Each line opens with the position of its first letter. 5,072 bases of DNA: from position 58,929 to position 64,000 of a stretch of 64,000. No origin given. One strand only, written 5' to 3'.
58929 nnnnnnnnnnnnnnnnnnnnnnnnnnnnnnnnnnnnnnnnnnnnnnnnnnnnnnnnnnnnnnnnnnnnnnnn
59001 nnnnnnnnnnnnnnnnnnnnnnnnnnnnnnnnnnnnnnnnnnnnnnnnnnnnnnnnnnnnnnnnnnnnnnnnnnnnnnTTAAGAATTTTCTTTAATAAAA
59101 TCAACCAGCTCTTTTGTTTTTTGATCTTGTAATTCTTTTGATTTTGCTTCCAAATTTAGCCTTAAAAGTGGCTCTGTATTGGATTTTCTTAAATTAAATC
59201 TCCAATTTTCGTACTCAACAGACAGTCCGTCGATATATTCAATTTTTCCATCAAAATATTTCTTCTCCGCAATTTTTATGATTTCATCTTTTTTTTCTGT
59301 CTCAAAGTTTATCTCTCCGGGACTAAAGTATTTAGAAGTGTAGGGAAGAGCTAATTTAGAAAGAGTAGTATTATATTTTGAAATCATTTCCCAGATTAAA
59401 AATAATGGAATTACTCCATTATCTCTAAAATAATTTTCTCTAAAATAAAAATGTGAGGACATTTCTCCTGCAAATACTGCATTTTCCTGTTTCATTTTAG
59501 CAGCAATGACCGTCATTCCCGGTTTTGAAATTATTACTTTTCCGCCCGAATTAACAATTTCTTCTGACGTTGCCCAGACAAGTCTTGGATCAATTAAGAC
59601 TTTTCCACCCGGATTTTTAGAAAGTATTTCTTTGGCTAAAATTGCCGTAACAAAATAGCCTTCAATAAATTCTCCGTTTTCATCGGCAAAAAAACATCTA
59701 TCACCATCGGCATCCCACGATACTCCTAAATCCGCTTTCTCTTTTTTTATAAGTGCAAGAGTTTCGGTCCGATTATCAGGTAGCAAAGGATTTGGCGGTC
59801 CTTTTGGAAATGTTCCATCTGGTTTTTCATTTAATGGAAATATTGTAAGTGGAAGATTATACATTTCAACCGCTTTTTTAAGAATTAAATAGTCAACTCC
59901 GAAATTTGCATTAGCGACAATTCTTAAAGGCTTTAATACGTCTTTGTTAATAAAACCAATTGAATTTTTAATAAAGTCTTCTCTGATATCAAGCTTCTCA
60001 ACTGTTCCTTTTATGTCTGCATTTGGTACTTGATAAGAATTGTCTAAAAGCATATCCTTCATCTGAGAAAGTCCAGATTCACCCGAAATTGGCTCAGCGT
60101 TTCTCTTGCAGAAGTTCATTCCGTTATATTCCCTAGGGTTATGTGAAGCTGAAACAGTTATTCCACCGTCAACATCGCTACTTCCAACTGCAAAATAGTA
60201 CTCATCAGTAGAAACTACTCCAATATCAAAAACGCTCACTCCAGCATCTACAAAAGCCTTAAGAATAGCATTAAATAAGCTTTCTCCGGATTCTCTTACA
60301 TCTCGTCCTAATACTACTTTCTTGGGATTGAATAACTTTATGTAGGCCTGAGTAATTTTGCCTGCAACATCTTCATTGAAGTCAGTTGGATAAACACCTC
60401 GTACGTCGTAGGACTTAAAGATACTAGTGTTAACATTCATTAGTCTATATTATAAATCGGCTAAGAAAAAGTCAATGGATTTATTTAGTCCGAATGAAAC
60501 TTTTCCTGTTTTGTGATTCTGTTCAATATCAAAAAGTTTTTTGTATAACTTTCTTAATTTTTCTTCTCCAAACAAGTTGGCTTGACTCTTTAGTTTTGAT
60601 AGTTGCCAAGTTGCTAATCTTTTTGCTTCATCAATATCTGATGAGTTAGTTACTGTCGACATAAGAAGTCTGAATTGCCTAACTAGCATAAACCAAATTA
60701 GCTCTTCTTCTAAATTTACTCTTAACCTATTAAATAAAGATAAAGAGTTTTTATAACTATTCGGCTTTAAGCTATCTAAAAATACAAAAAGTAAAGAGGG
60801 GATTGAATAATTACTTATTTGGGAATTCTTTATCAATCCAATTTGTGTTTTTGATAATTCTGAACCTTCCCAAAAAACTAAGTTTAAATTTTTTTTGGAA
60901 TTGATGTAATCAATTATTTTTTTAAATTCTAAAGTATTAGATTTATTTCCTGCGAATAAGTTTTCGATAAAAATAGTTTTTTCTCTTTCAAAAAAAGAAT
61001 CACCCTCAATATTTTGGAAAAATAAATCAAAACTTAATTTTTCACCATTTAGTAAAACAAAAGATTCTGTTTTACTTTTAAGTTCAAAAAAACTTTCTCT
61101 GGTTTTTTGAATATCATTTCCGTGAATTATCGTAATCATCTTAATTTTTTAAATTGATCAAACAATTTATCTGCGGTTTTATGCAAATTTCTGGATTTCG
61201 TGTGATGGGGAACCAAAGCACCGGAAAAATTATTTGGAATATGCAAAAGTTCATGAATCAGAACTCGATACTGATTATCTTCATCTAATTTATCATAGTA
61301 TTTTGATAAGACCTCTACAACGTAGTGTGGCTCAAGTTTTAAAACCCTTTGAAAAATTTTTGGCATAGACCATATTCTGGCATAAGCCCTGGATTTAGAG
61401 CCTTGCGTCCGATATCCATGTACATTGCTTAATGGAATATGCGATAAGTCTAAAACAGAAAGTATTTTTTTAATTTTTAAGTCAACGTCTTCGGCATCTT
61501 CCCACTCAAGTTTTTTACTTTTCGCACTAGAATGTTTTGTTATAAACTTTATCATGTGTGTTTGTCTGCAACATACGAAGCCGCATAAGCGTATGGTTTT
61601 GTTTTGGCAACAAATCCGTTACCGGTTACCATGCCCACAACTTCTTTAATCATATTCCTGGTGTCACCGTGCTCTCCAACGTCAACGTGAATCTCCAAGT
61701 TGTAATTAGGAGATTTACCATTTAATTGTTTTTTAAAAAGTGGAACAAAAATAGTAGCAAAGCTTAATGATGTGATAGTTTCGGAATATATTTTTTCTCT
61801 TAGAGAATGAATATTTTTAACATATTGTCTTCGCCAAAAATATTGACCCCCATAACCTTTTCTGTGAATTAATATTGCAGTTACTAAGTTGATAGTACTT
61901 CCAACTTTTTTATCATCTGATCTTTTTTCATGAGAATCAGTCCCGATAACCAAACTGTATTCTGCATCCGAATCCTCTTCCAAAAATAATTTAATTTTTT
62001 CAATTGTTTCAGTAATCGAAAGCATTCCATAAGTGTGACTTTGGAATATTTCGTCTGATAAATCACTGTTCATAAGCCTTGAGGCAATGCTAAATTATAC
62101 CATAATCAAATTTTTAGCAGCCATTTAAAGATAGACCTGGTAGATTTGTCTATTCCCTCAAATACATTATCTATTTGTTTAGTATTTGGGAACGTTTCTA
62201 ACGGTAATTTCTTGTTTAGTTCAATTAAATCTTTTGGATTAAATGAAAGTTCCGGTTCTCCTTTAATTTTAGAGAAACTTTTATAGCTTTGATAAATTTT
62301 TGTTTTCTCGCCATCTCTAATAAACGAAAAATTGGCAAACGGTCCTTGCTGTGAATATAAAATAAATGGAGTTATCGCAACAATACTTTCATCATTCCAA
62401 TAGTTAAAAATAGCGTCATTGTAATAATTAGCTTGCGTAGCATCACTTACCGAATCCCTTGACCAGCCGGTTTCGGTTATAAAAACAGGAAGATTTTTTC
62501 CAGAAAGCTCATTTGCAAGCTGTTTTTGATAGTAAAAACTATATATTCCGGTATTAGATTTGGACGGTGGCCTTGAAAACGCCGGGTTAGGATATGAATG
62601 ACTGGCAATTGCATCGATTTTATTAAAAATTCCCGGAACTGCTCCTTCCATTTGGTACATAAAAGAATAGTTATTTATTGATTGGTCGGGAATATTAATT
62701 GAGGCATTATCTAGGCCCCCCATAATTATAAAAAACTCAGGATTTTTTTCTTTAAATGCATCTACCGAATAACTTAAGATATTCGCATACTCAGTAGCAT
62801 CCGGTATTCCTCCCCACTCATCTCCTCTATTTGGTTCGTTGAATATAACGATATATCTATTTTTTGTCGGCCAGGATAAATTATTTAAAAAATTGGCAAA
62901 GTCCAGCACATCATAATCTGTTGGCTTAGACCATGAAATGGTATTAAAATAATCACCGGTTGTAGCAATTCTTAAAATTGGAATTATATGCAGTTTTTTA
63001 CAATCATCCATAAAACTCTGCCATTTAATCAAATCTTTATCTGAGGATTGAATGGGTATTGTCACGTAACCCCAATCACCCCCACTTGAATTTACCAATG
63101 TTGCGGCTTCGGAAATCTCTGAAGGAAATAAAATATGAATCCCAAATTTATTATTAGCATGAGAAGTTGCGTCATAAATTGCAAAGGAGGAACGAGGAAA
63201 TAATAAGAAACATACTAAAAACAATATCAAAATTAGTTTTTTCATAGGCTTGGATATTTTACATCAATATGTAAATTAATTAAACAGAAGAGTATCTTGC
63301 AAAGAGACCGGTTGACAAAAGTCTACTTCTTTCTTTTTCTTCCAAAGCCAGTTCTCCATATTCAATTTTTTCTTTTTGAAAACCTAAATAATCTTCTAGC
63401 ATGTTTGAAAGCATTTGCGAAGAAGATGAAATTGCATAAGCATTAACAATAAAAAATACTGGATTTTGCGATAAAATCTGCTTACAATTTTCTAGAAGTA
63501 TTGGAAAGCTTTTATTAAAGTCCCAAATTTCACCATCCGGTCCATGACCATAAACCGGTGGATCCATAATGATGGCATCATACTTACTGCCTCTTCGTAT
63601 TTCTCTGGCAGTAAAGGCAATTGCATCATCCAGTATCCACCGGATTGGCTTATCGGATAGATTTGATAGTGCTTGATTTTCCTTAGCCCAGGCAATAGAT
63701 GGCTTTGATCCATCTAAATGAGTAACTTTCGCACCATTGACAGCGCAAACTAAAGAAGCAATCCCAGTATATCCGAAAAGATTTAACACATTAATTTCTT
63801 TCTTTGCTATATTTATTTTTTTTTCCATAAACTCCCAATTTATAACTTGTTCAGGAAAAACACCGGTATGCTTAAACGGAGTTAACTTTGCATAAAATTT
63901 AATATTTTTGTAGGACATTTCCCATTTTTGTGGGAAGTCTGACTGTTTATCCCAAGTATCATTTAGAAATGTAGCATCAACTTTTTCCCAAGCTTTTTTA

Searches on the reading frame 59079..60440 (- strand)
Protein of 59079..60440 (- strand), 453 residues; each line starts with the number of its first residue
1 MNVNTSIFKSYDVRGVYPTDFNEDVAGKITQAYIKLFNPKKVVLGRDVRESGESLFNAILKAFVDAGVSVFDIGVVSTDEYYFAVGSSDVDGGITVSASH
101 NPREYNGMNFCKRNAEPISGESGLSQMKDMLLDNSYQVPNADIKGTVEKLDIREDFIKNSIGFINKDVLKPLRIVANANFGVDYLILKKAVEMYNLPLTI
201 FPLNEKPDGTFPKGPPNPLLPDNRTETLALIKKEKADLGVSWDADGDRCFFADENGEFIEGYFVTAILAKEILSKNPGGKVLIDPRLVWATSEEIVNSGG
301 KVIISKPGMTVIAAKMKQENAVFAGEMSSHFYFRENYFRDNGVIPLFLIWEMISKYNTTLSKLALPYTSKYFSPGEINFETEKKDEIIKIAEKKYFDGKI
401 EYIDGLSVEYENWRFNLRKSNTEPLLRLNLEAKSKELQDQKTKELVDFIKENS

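Call 28: search_protein_families(library=pfam, proteins=[window:59079-60440:-], max_evalue=0.001)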
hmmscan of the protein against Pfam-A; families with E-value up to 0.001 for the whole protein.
window:59079-60440:- (453 aa): 4 families
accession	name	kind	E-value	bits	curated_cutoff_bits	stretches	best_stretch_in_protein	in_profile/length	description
PF02878.22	PGM_PMM_I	-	4.9e-30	104.4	22.5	1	7-121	3-122/138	Phosphoglucomutase/phosphomannomutase, alpha/beta/alpha domain I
PF02879.22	PGM_PMM_II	-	9.8e-18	65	29.3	1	157-256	7-103/103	Phosphoglucomutase/phosphomannomutase, alpha/beta/alpha domain II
PF02880.22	PGM_PMM_III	-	4.3e-15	56.3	20.7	1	261-364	2-108/115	Phosphoglucomutase/phosphomannomutase, alpha/beta/alpha domain III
PF00408.26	PGM_PMM_IV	-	4e-08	33.7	23.1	1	376-438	1-58/68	Phosphoglucomutase/phosphomannomutase, C-terminal domain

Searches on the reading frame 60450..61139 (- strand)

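Call 28: search_protein_families(library=pfam, proteins=[window:60450-61139:-], max_evalue=0.001)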
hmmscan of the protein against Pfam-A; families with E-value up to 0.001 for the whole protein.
window:60450-61139:- (229 aa): 1 family
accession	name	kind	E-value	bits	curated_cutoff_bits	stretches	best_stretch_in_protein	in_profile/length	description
PF21694.2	DNA_pol3_delta_C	-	1e-08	35.6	27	1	118-215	5-109/121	DNA polymerase III delta subunit, C-terminal domain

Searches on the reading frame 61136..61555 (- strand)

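Call 57: search_protein_families(library=pfam, proteins=[window:61136-61555:-], max_evalue=1)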
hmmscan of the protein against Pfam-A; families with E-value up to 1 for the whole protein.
window:61136-61555:- (139 aa): 5 families
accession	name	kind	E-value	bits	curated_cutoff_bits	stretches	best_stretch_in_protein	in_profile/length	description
PF18894.6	PhageMetallopep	-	6.1e-21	75.3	23.7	1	17-118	2-111/134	Putative phage metallopeptidase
PF06009.19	Laminin_II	-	0.054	14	33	1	88-138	31-78/138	Laminin Domain II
PF10263.15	SprT-like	-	0.059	13.7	25.6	1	75-118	41-85/108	SprT-like family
PF11583.14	AurF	-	0.064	12.8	29.6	1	13-103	23-111/282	P-aminobenzoate N-oxygenase AurF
PF03317.18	ELF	-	0.13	12.6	25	1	69-117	24-72/105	ELF protein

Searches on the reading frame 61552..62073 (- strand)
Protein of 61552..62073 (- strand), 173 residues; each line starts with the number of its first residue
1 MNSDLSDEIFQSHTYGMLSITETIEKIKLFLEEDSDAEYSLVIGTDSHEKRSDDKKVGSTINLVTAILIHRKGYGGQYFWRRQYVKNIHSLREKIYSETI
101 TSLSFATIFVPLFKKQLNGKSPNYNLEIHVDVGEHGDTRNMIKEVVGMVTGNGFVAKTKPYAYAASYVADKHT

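Call 57: search_protein_families(library=pfam, proteins=[window:61552-62073:-], max_evalue=1)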
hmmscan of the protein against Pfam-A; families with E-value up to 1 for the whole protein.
window:61552-62073:- (173 aa): 1 family
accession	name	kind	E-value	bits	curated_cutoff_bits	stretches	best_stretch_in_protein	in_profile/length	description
PF04308.18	RNaseH_like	-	6.6e-46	156.3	25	1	23-173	2-144/145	Ribonuclease H-like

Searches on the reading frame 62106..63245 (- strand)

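Call 57: search_protein_families(library=pfam, proteins=[window:62106-63245:-], max_evalue=1)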
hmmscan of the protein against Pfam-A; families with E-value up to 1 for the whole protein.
window:62106-63245:- (379 aa): 1 family
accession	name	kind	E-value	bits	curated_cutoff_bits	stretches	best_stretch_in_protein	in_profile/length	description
PF00150.24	Cellulase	-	2.5e-05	24.4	23.5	1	132-289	121-262/272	Cellulase (glycosyl hydrolase family 5)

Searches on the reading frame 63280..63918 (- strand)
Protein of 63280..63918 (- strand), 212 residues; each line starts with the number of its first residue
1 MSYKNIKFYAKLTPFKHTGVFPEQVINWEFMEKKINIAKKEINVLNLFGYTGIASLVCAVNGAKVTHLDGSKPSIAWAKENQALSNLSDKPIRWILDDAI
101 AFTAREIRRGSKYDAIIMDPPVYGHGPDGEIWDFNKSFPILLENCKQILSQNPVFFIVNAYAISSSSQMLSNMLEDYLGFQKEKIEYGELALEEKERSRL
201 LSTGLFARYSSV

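Call 57: search_protein_families(library=pfam, proteins=[window:63280-63918:-], max_evalue=1)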
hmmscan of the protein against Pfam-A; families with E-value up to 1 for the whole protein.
window:63280-63918:- (212 aa): 5 families
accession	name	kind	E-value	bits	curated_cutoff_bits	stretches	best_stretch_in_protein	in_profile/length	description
PF10672.15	Methyltrans_SAM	-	7.7e-08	32.4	27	1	36-164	119-244/286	S-adenosylmethionine-dependent methyltransferase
PF05175.20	MTS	-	0.0023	18.1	23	1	43-167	34-148/170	Methyltransferase small domain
PF03602.21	Cons_hypoth95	-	0.0082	16.3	24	1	40-121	41-122/182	Conserved hypothetical protein 95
PF15219.11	TEX12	-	0.037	14.7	27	1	28-70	24-65/85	Testis-expressed 12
PF13649.12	Methyltransf_25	-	0.2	12.8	27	1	51-118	8-70/97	Methyltransferase domain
